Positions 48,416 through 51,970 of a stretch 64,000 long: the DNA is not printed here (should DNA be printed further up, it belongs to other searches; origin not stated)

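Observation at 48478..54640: Family of 31-bp palindromic elements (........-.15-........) bracketing the large-secreted-protein / TonB-receptor locus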

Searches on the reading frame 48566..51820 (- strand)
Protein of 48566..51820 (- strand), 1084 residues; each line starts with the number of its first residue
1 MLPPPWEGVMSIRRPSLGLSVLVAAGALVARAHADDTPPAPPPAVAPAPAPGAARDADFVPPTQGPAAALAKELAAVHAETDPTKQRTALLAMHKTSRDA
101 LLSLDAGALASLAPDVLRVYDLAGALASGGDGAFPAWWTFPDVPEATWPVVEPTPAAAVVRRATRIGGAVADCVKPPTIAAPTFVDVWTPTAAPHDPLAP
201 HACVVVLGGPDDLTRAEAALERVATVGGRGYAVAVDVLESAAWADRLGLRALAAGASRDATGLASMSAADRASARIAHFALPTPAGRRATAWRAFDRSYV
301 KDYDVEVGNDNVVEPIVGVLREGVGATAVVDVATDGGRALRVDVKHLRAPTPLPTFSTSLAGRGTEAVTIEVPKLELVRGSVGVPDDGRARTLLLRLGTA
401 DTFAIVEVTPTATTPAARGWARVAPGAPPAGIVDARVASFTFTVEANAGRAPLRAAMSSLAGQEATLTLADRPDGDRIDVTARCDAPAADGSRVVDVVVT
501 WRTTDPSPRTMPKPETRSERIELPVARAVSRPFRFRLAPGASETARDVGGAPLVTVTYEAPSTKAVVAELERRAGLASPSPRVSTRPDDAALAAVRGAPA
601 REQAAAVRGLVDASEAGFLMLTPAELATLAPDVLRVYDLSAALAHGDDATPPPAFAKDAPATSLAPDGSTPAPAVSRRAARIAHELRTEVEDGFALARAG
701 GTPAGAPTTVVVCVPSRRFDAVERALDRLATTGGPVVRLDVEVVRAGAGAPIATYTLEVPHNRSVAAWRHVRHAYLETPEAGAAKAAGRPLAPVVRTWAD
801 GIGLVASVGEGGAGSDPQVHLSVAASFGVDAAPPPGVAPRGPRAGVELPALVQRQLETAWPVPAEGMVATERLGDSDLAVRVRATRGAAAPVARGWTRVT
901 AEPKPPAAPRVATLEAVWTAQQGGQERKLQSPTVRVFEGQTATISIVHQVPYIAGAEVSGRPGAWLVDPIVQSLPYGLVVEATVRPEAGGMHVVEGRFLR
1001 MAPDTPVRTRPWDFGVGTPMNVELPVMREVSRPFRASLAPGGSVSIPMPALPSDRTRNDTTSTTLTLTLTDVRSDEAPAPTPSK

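Call 15: search_protein_families(library=pfam, proteins=[window:48566-51820:-])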
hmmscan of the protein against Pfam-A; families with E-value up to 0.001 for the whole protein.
window:48566-51820:- (1084 aa): 0 families
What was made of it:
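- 48566..51793 (-): Context gene: 1075-aa protein with a signal-peptide-like N terminus. Cluster 1 is at its 3' end. No Pfam family (call 15).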

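Call 22: find_encoding_contigs(protein=window:48566-51820:-, flank=10000, max_places=6)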
Protein window:48566-51820:- (1084 aa): no gene with exactly this product is on record in the collection.
